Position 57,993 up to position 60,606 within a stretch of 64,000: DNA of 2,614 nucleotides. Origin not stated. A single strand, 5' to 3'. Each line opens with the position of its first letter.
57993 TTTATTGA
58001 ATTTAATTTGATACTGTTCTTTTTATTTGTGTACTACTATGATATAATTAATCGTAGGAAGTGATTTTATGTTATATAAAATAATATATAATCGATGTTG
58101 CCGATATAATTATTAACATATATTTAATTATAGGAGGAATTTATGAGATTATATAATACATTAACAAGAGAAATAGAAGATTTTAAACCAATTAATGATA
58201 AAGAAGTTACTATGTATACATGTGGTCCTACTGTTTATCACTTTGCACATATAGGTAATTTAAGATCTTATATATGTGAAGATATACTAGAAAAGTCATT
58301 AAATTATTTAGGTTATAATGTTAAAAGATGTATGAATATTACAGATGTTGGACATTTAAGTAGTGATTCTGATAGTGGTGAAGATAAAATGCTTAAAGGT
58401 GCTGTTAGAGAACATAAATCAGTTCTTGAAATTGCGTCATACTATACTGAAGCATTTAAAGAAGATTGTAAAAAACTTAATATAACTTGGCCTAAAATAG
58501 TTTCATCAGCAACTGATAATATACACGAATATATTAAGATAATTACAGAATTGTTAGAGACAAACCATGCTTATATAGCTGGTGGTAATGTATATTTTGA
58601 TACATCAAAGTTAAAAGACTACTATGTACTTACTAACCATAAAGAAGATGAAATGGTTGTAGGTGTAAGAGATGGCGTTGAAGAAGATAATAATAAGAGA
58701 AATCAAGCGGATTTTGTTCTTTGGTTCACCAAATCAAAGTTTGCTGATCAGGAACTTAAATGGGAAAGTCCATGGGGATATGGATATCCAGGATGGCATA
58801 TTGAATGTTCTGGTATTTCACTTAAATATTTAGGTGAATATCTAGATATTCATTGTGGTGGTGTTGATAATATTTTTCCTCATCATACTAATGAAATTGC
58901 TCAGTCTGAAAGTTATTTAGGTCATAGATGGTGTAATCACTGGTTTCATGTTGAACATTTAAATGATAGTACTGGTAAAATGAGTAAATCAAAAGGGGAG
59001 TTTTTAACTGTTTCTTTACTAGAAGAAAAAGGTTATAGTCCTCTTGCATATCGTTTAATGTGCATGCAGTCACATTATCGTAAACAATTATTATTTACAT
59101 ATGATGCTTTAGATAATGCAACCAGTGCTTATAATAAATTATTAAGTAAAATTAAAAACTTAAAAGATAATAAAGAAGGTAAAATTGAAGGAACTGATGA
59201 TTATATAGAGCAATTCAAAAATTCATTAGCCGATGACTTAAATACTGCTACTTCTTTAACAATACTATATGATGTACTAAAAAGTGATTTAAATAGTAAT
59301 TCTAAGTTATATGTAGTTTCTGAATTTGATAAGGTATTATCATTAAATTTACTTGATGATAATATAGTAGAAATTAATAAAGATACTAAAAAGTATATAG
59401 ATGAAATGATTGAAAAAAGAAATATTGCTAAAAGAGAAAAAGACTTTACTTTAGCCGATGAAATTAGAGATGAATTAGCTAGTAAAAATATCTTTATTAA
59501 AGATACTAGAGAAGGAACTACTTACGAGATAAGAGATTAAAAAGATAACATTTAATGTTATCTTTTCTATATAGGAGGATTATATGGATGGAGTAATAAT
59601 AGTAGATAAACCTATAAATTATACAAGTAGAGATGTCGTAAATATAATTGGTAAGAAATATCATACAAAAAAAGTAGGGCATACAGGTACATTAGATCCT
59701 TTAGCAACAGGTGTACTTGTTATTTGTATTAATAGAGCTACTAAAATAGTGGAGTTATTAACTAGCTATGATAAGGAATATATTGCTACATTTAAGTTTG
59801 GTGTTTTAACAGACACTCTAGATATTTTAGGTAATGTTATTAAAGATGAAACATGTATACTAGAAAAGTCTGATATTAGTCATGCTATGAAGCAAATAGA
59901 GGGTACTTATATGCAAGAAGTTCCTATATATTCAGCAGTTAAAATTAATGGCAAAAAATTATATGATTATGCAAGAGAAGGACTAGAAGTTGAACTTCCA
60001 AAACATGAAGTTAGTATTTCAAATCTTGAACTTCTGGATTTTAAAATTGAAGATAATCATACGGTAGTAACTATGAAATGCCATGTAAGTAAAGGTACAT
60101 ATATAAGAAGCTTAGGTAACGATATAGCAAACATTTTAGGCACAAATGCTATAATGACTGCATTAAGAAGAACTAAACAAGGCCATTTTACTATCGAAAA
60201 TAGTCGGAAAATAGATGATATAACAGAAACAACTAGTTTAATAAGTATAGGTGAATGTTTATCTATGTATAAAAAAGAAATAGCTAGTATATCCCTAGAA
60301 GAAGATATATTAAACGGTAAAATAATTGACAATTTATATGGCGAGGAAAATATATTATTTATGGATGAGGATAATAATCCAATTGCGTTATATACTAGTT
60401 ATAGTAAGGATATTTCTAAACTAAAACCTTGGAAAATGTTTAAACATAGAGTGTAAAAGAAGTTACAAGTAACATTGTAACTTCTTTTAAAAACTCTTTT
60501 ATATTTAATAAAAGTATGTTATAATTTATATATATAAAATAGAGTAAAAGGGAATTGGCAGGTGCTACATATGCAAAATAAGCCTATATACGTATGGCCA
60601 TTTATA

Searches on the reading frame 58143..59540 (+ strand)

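Call 66: search_protein_families(library=pfam, proteins=[window:58143-59540:+], max_evalue=0.00001)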
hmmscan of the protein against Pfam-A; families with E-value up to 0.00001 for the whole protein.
window:58143-59540:+ (465 aa): 2 families
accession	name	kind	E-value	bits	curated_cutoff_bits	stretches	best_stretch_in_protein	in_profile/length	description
PF01406.26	tRNA-synt_1e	-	2.2e-89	300.3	27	1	14-327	2-300/301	tRNA synthetases class I (C) catalytic domain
PF09334.17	tRNA-synt_1g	-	2.5e-06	27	20.1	0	34-154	13-124/391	tRNA synthetases class I (M)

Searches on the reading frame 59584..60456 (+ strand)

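Call 66: search_protein_families(library=pfam, proteins=[window:59584-60456:+], max_evalue=0.00001)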
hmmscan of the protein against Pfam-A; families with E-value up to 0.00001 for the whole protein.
window:59584-60456:+ (290 aa): 2 families
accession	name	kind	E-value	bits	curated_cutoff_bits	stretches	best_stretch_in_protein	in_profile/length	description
PF01509.24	TruB_N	-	8.9e-51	172.6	27.3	1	24-174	2-149/149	TruB family pseudouridylate synthase (N terminal domain)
PF16198.10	TruB_C_2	-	3.8e-07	30.6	29.3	1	175-215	1-41/66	tRNA pseudouridylate synthase B C-terminal domain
